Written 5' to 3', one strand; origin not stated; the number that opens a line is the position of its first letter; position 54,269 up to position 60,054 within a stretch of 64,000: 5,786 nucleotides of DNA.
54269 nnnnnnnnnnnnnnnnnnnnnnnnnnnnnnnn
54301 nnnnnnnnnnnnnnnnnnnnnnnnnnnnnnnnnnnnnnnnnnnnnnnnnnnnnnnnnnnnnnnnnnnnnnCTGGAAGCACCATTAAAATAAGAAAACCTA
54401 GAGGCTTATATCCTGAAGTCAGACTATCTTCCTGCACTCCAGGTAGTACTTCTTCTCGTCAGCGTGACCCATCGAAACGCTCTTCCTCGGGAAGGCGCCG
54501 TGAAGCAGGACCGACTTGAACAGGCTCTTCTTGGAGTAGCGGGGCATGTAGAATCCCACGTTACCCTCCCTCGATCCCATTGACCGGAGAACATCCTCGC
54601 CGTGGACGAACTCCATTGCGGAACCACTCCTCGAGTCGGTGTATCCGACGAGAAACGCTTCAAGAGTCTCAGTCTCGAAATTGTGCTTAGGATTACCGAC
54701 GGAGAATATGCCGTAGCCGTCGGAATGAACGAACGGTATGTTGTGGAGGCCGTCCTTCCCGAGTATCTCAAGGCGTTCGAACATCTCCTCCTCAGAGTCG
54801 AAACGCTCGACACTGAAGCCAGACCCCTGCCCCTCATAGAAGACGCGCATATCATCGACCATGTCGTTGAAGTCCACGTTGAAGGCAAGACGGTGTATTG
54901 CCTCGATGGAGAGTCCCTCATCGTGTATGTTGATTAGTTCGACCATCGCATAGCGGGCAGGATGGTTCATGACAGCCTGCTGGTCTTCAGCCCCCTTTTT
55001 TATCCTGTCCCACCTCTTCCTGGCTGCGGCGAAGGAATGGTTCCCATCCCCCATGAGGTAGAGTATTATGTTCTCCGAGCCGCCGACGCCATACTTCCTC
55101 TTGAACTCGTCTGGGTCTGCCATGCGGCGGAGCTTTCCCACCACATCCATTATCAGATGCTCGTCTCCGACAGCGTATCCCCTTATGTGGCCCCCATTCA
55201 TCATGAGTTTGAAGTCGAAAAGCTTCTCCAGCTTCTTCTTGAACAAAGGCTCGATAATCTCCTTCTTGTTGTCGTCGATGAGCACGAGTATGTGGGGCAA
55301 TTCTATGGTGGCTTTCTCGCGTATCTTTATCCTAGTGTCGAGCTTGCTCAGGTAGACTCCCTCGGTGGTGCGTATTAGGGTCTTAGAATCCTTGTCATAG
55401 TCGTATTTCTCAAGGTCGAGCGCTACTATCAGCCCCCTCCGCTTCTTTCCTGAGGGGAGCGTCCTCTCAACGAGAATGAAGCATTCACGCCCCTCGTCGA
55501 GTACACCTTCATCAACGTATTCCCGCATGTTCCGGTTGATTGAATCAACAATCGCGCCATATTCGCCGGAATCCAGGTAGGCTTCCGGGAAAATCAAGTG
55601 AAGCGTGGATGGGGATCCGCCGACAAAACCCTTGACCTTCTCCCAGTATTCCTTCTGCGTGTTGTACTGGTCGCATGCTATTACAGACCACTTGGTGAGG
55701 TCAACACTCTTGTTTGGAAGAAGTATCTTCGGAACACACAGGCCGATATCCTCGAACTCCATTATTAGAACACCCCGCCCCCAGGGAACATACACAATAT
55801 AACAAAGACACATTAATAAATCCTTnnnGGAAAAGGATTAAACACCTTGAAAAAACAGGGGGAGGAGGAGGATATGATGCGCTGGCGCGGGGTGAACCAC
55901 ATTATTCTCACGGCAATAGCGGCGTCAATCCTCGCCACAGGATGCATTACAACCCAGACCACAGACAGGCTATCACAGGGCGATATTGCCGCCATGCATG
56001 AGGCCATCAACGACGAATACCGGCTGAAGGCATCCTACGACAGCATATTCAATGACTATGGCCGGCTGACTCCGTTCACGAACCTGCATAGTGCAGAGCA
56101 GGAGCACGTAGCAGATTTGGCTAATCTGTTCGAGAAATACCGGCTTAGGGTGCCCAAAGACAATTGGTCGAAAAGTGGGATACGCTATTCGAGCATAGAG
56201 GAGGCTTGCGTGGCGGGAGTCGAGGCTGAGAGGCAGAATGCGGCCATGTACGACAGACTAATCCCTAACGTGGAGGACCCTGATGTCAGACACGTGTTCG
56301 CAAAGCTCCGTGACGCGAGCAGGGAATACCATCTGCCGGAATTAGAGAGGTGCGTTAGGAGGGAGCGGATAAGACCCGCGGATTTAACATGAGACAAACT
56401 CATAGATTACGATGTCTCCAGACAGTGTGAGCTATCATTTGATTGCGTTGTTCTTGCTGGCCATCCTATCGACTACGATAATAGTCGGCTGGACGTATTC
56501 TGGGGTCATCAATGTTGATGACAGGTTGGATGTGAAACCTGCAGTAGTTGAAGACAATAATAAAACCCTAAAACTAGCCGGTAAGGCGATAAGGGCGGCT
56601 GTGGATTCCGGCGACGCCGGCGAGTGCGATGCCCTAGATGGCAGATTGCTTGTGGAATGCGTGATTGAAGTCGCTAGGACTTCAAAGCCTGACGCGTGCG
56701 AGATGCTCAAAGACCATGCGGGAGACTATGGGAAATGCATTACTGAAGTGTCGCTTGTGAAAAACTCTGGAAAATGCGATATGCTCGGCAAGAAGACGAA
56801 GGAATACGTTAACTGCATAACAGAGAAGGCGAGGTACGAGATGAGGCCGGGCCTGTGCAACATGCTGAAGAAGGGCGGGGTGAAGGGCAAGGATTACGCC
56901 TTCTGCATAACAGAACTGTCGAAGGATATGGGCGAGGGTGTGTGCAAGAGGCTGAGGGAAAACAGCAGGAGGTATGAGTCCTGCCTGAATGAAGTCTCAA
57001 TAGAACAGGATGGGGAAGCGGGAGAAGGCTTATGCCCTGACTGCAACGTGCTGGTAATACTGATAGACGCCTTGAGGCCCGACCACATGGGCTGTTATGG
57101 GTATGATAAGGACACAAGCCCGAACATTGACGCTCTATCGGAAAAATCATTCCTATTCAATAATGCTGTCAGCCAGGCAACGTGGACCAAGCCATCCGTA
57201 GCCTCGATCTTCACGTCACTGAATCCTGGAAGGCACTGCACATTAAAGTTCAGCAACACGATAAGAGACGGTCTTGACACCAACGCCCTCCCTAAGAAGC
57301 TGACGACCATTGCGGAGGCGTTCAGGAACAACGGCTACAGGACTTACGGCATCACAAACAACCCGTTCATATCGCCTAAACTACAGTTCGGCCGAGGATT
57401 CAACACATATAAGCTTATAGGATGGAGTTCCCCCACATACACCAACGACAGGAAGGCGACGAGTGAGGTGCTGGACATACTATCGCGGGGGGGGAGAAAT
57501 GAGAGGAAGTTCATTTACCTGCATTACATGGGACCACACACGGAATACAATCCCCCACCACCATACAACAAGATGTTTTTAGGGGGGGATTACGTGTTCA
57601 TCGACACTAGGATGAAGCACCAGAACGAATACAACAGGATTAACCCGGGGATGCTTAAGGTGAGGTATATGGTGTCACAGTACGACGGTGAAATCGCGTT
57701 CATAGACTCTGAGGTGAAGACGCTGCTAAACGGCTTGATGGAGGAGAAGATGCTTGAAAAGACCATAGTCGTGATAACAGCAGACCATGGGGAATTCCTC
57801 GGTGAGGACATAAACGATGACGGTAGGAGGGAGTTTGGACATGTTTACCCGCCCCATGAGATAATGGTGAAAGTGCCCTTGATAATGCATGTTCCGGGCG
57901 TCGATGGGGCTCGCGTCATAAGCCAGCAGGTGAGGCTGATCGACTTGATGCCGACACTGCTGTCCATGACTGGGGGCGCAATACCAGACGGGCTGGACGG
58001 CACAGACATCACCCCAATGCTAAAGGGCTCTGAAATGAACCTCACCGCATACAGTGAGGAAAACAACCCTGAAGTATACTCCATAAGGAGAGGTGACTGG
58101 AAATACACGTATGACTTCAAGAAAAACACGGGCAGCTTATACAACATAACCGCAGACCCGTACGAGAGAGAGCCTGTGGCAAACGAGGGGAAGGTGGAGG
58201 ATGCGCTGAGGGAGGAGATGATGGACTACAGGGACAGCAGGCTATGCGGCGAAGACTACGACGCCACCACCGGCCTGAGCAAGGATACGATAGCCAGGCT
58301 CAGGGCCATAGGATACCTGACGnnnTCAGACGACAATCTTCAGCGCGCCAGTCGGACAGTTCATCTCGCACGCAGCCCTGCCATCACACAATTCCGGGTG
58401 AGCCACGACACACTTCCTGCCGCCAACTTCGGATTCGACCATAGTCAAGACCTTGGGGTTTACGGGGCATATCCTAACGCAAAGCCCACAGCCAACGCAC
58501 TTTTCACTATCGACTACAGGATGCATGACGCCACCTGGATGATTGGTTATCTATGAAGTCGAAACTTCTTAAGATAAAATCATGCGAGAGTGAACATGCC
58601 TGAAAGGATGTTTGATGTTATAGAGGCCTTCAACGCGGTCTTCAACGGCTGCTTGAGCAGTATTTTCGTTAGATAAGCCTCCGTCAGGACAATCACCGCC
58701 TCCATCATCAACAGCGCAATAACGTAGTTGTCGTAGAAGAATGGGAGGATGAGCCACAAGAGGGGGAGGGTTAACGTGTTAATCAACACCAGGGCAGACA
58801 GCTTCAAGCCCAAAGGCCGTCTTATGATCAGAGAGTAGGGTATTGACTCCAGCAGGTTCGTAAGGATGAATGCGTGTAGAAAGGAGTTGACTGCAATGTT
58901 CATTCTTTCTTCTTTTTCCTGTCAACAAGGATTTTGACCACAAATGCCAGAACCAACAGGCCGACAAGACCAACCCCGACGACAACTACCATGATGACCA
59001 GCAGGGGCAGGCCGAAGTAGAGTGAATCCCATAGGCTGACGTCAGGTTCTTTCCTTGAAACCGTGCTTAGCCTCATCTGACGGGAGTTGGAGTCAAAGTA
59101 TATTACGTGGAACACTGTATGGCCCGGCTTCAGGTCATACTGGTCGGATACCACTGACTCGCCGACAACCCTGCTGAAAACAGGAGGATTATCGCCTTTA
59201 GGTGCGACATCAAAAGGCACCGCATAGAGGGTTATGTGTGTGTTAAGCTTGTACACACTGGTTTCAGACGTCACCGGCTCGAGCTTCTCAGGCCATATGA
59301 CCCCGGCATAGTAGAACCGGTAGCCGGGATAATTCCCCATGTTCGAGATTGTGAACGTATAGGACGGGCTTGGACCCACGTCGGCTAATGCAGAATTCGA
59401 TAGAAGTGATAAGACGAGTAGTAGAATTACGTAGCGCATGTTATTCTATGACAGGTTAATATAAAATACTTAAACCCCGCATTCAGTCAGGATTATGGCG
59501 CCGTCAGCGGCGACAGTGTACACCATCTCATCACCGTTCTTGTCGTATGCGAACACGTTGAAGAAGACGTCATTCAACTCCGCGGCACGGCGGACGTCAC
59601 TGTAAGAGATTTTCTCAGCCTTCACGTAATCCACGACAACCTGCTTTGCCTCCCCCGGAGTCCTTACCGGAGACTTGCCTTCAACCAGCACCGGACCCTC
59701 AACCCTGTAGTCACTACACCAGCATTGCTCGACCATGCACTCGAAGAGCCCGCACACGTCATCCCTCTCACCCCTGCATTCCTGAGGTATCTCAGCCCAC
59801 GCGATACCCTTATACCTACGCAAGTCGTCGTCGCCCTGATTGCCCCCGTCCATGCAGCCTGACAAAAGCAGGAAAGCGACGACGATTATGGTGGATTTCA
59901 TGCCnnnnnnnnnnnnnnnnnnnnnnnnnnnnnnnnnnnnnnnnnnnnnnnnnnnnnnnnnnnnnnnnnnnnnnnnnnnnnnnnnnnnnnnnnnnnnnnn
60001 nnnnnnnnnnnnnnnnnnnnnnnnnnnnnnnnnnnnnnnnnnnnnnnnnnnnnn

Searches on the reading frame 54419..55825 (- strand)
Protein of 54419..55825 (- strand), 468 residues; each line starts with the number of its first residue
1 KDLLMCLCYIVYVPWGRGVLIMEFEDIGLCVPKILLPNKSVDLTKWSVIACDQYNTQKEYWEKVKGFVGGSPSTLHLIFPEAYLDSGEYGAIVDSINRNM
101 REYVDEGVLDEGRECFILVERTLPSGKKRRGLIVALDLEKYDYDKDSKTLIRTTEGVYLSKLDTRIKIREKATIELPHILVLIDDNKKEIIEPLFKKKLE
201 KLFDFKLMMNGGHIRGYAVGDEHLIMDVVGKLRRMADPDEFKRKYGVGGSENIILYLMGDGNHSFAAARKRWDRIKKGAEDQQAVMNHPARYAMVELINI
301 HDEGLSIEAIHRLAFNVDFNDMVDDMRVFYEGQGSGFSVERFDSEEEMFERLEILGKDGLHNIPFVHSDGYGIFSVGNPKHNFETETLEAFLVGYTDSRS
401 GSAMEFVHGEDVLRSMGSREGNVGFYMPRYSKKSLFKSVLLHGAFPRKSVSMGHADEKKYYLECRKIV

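Call 17: search_protein_families(library=pfam, proteins=[window:54419-55825:-], max_evalue=0.001)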
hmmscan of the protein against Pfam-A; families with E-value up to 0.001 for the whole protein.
window:54419-55825:- (468 aa): 1 family
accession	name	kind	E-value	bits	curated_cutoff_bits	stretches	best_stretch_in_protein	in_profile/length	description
PF06245.16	DUF1015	-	6.3e-58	196.7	25.8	1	36-326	2-278/325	Protein of unknown function (DUF1015)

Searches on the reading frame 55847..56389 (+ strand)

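Call 17: search_protein_families(library=pfam, proteins=[window:55847-56389:+], max_evalue=0.001)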
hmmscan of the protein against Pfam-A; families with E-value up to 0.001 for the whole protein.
window:55847-56389:+ (181 aa): 0 families

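Call 22: search_protein_families(library=ncbifam, proteins=[window:55847-56389:+], max_evalue=0.01)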
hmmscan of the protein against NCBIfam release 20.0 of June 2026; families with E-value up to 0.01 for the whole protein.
window:55847-56389:+ (181 aa): 1 family
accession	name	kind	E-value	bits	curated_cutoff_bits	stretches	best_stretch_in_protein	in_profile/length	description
NF058679.1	EncB_fam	subfamily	0.0071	16.4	90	0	125-171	29-74/117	encapsulin nanocompartment ferritin-likeEncB family encapsulin nanocompartment ferritin-like cargo protein cargo protein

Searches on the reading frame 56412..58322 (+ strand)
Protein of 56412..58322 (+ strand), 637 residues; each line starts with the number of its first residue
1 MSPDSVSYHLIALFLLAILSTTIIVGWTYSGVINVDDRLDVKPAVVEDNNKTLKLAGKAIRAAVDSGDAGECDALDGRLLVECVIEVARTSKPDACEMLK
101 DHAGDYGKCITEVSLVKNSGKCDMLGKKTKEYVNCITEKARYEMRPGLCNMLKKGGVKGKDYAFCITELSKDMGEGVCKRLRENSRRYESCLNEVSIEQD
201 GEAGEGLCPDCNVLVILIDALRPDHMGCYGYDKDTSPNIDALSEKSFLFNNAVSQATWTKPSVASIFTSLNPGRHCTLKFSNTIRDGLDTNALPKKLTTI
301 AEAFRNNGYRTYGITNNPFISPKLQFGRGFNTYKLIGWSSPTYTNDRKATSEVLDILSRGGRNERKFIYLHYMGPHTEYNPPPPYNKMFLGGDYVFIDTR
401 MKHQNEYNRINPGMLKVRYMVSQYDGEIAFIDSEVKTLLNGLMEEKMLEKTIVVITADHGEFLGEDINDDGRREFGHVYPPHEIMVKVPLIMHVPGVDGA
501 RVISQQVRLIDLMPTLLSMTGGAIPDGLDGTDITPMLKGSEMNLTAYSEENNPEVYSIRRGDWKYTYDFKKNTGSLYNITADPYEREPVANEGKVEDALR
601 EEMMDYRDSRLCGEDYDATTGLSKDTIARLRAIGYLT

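Call 4: search_protein_families(library=pfam, proteins=[window:56412-58322:+], max_evalue=1)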
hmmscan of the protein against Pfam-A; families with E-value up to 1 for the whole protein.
window:56412-58322:+ (637 aa): 6 families
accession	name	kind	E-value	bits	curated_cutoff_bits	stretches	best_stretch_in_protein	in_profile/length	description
PF00884.28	Sulfatase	-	1.9e-45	155.9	25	1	212-521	2-300/301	Sulfatase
PF16347.10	SGSH_C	-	1.1e-08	35.9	29.3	1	483-602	13-147/154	N-sulphoglucosamine sulphohydrolase, C-terminal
PF01663.27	Phosphodiest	-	2.5e-07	31.1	23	2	213-276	1-61/342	Type I phosphodiesterase / nucleotide pyrophosphatase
PF02995.22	DUF229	-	0.063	12.4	25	1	429-461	311-343/496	Protein of unknown function (DUF229)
PF04185.19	Phosphoesterase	-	0.21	11.1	23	1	418-505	247-338/356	Phosphoesterase family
PF14707.11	Sulfatase_C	-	0.3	12.1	30.9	0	575-602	57-84/127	C-terminal region of aryl-sulfatase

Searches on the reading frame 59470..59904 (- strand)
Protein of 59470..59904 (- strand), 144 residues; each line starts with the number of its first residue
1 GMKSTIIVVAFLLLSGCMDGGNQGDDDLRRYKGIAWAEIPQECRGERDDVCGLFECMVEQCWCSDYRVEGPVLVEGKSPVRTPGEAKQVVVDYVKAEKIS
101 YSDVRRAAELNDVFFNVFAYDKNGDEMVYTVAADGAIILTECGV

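Call 4: search_protein_families(library=pfam, proteins=[window:59470-59904:-], max_evalue=1)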
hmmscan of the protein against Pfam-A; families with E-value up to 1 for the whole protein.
window:59470-59904:- (144 aa): 0 families

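Call 22: search_protein_families(library=ncbifam, proteins=[window:59470-59904:-], max_evalue=0.01)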
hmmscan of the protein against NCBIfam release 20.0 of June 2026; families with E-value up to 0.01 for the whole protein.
window:59470-59904:- (144 aa): 0 families
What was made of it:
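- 59470..59907 (-): Gene L: a 145-aa lipoprotein with lipobox LLSGC, the Cys motif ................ and a C-terminal CGV. It is transcribed divergently from A. It is a candidate partner of the N-domain family. No Pfam or NCBIfam hit (calls 4, 22).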
